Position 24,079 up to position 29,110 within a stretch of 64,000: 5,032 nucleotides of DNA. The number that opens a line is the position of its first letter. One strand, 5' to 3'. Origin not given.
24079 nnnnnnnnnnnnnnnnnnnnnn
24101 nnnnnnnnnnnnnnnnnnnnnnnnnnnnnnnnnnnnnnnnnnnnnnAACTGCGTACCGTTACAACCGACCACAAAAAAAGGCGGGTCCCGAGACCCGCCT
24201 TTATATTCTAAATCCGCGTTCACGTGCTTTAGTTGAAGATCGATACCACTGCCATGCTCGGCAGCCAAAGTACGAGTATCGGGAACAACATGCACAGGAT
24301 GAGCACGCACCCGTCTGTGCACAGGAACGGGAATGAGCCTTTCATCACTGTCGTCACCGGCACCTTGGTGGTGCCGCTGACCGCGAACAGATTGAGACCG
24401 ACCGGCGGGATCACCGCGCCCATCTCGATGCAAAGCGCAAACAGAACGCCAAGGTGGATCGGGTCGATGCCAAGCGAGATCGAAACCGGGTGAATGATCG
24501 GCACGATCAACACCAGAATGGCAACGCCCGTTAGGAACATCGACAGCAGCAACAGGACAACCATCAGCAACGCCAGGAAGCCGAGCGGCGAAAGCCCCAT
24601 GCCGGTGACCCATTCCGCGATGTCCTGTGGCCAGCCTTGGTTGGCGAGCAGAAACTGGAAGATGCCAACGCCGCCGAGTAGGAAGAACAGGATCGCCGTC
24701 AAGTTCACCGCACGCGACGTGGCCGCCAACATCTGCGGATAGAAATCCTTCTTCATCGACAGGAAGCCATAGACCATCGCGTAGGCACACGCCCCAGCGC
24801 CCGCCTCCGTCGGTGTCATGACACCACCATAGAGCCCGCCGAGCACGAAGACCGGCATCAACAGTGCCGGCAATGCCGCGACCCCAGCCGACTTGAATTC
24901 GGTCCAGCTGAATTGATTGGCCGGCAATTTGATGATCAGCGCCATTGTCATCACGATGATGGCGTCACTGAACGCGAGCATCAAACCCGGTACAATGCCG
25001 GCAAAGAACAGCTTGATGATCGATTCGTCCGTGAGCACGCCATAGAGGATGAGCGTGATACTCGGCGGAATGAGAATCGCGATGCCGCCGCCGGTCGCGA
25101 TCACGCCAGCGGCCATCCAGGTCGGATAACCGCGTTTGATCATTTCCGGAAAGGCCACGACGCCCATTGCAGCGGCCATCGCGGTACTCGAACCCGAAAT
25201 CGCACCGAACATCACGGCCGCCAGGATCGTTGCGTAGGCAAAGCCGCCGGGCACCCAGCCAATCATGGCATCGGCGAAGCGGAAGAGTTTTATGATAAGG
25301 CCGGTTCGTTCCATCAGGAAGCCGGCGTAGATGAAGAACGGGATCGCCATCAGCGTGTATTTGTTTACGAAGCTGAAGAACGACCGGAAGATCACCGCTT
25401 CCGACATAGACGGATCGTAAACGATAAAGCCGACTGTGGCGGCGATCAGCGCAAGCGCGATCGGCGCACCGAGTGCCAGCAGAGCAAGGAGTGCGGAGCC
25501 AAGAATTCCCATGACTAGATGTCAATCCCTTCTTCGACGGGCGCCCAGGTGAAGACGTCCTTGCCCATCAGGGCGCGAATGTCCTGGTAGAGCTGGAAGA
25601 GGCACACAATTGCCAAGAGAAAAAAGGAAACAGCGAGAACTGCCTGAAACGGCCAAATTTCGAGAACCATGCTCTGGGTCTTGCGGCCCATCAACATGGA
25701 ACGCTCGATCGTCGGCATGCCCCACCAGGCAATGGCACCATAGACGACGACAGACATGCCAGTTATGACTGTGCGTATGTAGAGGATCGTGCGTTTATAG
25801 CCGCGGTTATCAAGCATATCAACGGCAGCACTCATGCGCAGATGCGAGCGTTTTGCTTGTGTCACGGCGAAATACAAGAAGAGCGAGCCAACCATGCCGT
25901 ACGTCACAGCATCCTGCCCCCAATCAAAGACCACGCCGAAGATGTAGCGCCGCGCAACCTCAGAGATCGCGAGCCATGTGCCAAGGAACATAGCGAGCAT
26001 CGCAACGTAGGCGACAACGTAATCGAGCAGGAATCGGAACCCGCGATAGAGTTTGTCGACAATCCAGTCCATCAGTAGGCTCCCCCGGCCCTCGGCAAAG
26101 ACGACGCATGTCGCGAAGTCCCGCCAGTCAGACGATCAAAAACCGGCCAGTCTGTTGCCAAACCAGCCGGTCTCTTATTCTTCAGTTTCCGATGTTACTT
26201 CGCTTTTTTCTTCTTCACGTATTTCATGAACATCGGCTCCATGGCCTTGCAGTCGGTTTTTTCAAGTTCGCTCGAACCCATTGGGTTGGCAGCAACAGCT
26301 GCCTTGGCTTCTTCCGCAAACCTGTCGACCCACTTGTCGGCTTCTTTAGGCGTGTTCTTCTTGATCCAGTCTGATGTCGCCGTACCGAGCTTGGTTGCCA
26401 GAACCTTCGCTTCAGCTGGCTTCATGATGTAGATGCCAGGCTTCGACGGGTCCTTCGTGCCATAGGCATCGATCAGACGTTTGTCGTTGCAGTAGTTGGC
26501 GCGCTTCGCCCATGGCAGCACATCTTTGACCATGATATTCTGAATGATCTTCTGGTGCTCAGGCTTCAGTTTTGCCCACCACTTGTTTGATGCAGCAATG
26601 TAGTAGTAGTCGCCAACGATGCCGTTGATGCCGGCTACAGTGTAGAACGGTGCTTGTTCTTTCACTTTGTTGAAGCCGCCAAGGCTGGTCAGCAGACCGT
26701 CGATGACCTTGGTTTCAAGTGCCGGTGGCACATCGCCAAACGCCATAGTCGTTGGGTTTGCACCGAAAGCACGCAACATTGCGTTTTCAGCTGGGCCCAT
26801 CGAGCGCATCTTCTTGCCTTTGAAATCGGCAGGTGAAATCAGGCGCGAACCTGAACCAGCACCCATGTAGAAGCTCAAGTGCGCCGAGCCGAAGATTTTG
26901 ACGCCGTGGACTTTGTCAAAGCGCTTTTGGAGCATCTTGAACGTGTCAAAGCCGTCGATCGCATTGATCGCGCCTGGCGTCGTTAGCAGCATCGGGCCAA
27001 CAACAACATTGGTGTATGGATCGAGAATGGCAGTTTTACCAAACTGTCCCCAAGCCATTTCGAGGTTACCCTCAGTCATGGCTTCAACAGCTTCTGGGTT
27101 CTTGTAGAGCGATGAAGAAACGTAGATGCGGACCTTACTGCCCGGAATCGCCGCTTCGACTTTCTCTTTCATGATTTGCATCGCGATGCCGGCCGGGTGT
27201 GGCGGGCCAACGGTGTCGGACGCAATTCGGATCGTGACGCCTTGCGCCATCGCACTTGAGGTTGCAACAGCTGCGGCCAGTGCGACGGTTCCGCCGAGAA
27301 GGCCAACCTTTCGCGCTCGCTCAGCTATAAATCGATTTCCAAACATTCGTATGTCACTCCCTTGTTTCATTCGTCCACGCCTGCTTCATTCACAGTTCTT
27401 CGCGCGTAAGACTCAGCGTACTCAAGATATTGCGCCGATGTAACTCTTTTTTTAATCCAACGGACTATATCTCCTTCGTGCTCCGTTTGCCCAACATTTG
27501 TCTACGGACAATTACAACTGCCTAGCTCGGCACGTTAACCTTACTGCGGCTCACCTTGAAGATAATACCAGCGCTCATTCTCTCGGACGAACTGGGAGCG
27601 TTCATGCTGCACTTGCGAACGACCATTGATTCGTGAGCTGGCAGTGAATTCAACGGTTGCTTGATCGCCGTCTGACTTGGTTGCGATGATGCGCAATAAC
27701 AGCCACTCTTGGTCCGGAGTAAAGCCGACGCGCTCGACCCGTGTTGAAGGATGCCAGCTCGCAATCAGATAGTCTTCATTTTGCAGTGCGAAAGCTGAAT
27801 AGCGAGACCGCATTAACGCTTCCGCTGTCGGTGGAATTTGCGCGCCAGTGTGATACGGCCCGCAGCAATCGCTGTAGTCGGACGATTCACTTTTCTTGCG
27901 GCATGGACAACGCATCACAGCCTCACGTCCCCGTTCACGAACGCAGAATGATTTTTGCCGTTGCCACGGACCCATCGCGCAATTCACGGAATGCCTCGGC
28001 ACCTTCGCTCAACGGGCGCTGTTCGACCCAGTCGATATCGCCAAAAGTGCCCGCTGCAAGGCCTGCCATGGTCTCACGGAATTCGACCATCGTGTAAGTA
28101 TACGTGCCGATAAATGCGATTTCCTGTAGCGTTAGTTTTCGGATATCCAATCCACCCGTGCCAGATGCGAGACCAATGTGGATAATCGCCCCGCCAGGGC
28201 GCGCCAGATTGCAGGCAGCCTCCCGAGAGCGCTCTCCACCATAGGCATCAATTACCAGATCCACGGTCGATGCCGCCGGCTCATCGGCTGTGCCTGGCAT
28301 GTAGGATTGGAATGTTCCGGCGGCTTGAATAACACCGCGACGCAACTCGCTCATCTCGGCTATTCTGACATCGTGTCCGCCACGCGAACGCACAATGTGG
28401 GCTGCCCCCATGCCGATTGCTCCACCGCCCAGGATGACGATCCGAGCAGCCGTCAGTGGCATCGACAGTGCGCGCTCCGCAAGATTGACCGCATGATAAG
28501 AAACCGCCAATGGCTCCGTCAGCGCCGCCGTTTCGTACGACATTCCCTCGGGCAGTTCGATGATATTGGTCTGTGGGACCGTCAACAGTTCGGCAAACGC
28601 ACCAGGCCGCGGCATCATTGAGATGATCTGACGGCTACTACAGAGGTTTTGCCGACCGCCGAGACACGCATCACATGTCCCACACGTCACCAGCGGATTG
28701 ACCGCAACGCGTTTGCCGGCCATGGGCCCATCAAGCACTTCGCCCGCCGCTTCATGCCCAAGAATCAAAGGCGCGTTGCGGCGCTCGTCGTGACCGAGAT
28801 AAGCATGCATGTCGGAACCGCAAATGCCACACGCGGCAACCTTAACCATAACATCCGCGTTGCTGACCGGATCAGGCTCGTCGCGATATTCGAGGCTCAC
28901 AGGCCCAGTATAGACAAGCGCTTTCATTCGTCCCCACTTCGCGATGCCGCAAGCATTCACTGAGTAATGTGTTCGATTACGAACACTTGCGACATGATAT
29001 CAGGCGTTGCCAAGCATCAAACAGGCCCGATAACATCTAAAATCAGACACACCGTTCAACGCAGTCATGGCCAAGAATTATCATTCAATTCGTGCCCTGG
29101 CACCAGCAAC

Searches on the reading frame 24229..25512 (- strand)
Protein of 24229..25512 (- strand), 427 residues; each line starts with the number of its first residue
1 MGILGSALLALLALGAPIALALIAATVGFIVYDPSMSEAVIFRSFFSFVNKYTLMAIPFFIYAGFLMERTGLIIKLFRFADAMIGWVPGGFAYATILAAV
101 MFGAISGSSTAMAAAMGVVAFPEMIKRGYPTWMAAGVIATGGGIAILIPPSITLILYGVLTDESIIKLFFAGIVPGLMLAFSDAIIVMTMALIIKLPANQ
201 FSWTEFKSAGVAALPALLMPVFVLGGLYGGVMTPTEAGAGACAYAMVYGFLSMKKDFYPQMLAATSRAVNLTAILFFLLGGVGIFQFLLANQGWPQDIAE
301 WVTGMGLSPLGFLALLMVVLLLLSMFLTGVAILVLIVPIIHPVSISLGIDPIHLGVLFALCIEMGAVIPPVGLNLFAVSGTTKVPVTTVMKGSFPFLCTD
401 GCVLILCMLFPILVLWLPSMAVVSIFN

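Call 54: search_protein_families(library=ncbifam, proteins=[window:24229-25512:-], max_evalue=1e-10)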
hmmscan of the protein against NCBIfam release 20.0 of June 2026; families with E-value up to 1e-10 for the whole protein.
window:24229-25512:- (427 aa): 3 families
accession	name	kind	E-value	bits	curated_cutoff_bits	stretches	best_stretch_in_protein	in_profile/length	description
TIGR00786.1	dctM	subfamily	1.4e-98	330.4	268.45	1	15-418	1-405/405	TRAP transporter large permease subunit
NF011634.1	PRK15060.1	equivalog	2.2e-53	181.8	800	1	6-414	8-417/425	2,3-diketo-L-gulonate TRAP transporter large permease YiaN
TIGR02123.1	TRAP_fused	subfamily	2.2e-11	43.2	320.65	1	44-390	158-511/615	TRAP transporter fused permease subunit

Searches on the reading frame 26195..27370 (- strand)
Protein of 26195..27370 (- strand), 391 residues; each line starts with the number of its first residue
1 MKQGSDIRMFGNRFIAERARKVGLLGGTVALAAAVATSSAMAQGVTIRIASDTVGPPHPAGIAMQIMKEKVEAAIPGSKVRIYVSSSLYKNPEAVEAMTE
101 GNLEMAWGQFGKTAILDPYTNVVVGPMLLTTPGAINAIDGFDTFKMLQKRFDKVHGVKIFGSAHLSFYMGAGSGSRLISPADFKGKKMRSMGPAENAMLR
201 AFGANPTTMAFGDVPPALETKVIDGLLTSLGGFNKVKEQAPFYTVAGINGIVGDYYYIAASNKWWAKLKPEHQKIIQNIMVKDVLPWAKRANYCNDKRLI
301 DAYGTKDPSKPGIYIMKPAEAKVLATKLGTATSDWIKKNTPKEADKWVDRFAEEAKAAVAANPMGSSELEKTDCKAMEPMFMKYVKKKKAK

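Call 8: search_protein_families(library=pfam, proteins=[window:26195-27370:-])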
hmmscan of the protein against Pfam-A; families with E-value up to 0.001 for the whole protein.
window:26195-27370:- (391 aa): 1 family
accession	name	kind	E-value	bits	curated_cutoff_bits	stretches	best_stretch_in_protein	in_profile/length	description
PF03480.18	DctP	-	9.5e-34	117.5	23.4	1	51-296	2-246/286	Bacterial extracellular solute-binding protein, family 7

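Call 54: search_protein_families(library=ncbifam, proteins=[window:26195-27370:-], max_evalue=1e-10)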
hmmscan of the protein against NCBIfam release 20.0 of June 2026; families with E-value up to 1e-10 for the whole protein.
window:26195-27370:- (391 aa): 2 families
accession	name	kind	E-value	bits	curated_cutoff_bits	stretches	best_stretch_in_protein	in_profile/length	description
TIGR00787.1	dctP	subfamily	1.5e-22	80.3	175.05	1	55-300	6-250/257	DctP family TRAP transporter solute-binding subunit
NF037995.1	TRAP_S1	subfamily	3.2e-19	69.3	50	1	58-281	10-232/271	TRAP transporter substrate-binding protein DctP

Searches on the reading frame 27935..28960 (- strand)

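Call 8: search_protein_families(library=pfam, proteins=[window:27935-28960:-])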
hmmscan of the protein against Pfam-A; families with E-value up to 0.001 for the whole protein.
window:27935-28960:- (341 aa): 4 families
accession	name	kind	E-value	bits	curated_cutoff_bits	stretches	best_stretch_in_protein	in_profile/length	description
PF08240.17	ADH_N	-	5.7e-24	84.8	23.5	1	35-138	3-104/104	Alcohol dehydrogenase GroES-like domain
PF00107.32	ADH_zinc_N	-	6.4e-08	33.1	31.8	1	181-299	1-125/129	Zinc-binding dehydrogenase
PF13602.12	ADH_zinc_N_2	-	8.2e-06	27.2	27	1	230-339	21-134/134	Zinc-binding dehydrogenase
PF16912.11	Glu_dehyd_C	-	8.2e-06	25.9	34.9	1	144-303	3-175/211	Glucose dehydrogenase C-terminus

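Call 54: search_protein_families(library=ncbifam, proteins=[window:27935-28960:-], max_evalue=1e-10)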
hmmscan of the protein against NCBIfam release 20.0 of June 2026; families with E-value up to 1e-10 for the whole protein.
window:27935-28960:- (341 aa): 15 families
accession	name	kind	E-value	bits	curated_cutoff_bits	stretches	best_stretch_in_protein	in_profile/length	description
NF003808.0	PRK05396.1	equivalog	6.3e-39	133.8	380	1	22-339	14-338/341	L-threonine 3-dehydrogenase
NF041097.1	keto_inos_dh_IolM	equivalog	3e-37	128.2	450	1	20-331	39-381/389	scyllo-inosose 3-dehydrogenase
NF007375.0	PRK09880.1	equivalog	5e-34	117.6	469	1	32-305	25-307/344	L-idonate 5-dehydrogenase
TIGR00692.1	tdh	equivalog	8.5e-34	117.1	458.35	1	33-339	22-338/340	L-threonine 3-dehydrogenase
NF007489.0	PRK10083.1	equivalog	3.2e-30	105.3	376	1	12-284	1-280/339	Zn-dependent oxidoreductase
NF007642.0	PRK10309.1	equivalog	5.9e-25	88.2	550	1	13-219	2-209/347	galactitol-1-phosphate 5-dehydrogenase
NF010344.0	PRK13771.1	subfamily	5.3e-24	84.8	349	1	20-303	12-297/334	putative alcohol dehydrogenase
TIGR03366.1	HpnZ_proposed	hypoth_equivalog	3.4e-21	75.8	328.1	1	32-270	3-260/315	putative phosphonate catabolism associated alcohol dehydrogenase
NF047908.1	AldhRedAhr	equivalog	2.8e-20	72.5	470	1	26-339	20-333/335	NADPH-dependent aldehyde reductase Ahr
NF041172.1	AcrlCoa_red_Thmprot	equivalog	2.9e-20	72.5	500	1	12-338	1-331/334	acryloyl-CoA reductase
TIGR03201.1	dearomat_had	equivalog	4e-18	65.6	338.65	1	32-195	21-191/349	6-hydroxycyclohex-1-ene-1-carbonyl-CoA dehydrogenase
NF006940.0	PRK09422.1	equivalog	8.8e-18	64.3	344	1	23-338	12-333/338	alcohol dehydrogenase AdhP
TIGR02822.1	adh_fam_2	subfamily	1.3e-16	60.6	283.5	1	16-338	10-328/329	zinc-binding alcohol dehydrogenase family protein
TIGR03989.1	Rxyl_3153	subfamily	8.2e-15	54.9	440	1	32-216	24-232/370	NDMA-dependent alcohol dehydrogenase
TIGR02824.1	quinone_pig3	subfamily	9.4e-15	54.4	296.8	1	18-286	10-262/325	putative NAD(P)H quinone oxidoreductase, PIG3 family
